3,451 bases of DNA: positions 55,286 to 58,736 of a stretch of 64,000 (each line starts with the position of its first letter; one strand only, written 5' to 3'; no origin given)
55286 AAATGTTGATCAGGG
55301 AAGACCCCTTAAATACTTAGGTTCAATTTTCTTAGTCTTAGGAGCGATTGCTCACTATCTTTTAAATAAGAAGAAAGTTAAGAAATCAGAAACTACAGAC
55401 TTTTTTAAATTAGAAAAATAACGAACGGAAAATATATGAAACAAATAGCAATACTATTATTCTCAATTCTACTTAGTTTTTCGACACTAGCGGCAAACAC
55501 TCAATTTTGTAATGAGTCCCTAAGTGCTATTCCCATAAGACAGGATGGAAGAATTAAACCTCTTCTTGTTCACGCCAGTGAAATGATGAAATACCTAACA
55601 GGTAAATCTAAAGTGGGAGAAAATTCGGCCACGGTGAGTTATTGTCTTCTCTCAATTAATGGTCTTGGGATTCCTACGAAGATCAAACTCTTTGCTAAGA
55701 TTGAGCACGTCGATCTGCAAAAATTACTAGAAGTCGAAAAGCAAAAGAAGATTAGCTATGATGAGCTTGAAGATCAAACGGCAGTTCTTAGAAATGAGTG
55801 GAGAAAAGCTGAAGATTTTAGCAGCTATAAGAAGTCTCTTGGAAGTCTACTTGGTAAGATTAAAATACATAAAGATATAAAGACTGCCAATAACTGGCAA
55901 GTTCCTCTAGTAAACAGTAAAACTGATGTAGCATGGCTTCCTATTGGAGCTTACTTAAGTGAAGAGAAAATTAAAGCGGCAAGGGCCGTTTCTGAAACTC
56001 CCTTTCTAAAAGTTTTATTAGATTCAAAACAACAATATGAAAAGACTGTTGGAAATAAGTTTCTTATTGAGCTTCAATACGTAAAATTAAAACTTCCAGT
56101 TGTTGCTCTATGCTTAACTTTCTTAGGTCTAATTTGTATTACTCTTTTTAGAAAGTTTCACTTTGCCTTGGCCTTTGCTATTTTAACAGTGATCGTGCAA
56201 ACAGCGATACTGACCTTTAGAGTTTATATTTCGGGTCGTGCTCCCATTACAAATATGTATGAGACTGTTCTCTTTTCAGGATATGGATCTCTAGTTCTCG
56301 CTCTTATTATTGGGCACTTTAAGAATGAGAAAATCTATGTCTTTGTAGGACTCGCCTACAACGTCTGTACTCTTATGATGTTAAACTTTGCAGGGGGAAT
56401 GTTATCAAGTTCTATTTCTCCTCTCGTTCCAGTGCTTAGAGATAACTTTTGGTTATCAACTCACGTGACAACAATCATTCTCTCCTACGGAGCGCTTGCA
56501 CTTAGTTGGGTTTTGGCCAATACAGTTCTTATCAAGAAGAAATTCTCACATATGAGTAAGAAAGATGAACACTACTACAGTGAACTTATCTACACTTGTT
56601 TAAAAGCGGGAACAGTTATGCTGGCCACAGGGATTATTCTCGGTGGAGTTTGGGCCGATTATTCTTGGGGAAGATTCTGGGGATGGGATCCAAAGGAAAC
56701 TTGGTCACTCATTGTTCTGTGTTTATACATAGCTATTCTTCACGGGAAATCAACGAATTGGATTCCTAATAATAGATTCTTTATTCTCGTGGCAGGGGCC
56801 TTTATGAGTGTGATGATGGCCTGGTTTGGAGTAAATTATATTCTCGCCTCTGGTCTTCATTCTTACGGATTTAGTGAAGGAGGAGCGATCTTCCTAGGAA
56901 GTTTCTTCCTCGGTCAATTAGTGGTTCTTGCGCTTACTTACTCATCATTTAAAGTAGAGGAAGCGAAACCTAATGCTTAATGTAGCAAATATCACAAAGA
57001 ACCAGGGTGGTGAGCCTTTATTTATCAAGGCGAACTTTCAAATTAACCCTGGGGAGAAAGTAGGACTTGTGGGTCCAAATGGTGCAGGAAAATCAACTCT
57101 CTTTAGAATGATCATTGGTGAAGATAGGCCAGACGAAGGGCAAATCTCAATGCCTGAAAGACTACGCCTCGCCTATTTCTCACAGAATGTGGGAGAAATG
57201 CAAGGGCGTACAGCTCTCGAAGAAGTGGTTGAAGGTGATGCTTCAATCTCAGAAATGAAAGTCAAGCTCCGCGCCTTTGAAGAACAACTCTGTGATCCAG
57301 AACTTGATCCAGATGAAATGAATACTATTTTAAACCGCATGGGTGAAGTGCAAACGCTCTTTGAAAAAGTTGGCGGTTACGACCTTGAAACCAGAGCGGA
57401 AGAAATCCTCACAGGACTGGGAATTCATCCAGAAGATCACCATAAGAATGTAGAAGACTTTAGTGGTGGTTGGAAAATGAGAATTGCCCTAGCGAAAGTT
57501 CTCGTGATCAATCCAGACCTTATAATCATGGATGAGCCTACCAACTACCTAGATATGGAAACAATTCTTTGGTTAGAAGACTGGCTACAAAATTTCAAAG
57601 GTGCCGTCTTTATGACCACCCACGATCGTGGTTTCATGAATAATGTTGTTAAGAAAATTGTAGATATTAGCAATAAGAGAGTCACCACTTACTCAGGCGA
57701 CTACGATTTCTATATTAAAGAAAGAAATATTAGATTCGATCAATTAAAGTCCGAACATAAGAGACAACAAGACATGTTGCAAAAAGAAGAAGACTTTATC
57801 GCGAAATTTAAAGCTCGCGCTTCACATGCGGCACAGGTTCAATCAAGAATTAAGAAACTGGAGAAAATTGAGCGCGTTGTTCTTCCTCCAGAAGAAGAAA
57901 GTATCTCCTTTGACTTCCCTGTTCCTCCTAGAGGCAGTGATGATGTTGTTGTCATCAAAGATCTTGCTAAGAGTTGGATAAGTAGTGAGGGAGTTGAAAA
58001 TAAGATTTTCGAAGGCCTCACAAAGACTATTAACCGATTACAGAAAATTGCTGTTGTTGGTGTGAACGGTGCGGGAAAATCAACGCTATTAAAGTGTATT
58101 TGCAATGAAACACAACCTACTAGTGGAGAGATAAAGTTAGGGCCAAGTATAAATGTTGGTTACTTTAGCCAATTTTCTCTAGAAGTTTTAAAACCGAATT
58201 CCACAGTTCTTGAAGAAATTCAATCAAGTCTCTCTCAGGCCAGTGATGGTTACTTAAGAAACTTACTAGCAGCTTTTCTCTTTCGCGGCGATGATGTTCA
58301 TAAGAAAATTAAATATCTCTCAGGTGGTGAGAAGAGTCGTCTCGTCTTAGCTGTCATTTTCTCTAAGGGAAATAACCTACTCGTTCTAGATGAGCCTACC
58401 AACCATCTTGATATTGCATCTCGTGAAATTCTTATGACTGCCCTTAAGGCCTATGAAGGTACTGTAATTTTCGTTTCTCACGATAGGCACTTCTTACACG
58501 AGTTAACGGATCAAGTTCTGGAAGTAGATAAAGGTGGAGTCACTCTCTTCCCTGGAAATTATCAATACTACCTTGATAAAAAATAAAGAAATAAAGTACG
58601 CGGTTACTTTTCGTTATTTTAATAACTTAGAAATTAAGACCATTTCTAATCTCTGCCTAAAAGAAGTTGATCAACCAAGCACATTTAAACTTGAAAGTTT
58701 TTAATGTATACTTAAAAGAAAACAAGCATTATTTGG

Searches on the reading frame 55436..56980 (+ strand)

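Call 42: search_protein_families(library=ncbifam, proteins=[window:55436-56980:+], max_evalue=0.00001)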
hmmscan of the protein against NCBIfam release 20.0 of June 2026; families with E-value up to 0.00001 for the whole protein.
window:55436-56980:+ (514 aa): 1 family
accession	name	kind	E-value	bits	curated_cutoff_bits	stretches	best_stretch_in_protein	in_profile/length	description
TIGR03144.1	cytochr_II_ccsB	equivalog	1.3e-44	152.8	187.6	1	249-478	3-252/252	c-type cytochrome biogenesis protein CcsB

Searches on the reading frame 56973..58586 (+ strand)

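Call 42: search_protein_families(library=ncbifam, proteins=[window:56973-58586:+], max_evalue=0.00001)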
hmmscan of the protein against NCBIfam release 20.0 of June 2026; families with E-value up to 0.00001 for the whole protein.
window:56973-58586:+ (537 aa): 191 families (the best 25 are shown)
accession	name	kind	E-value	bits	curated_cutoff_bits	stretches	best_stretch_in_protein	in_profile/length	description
NF000355.4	ribo_prot_ABC_F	equivalog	6e-126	421.2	380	3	2-295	3-250/499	ribosomal protection-like ABC-F family protein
NF050005.1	ABC_ATPase_Uup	equivalog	1.3e-120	403.5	900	2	2-499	4-491/636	ATP-binding cassette ATPase Uup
NF008358.0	PRK11147.1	equivalog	5.5e-119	398.2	936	2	6-507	8-499/635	ABC transporter ATP-binding protein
NF011646.0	PRK15064.1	equivalog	7.7e-119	397.5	762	1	1-537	1-527/530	ABC-F family ATPase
NF007921.0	PRK10636.1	equivalog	9.6e-118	394.1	917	1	14-533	14-515/638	ABC transporter ATP-binding protein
TIGR03719.1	ABC_ABC_ChvD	subfamily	5.4e-114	381.8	806.75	2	79-536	83-532/552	energy-dependent translational throttle protein EttA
NF008775.0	PRK11819.1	equivalog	5.9e-114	381.7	599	2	79-536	85-534/556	energy-dependent translational throttle protein EttA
NF000170.2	ABCF_Vga_all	exception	2e-96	323.6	725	3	278-535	226-470/521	Vga family ABC-F type ribosomal protection protein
NF000168.2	ABCF_Msr_all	exception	2e-88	297.1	680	4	261-518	234-478/487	Msr family ABC-F type ribosomal protection protein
NF000171.1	ABCF_producer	exception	9.7e-88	294.9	800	3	4-281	6-282/541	TlrC/CarA/OleB/SrmB family ABC-F type ribosomal protection protein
NF000514.1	ABCF_OptrA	exception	2.2e-87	294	1450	2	113-536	133-550/655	ABC-F type ribosomal protection protein OptrA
NF043038.1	ABCF_CplR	exception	2.6e-87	293.8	780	3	341-537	296-488/544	ABC-F type ribosomal protection protein CplR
NF000169.2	ABCF_Sal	exception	9.5e-85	285.3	725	3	340-519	325-502/542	Sal family ABC-F type ribosomal protection protein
NF000166.1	ABCF_CarA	exception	8.8e-72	242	1050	3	3-283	7-294/556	ABC-F type ribosomal protection protein Car(A)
NF000167.2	ABCF_Lsa_all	exception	3e-62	211.2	750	4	337-536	12-204/492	Lsa family ABC-F type ribosomal protection protein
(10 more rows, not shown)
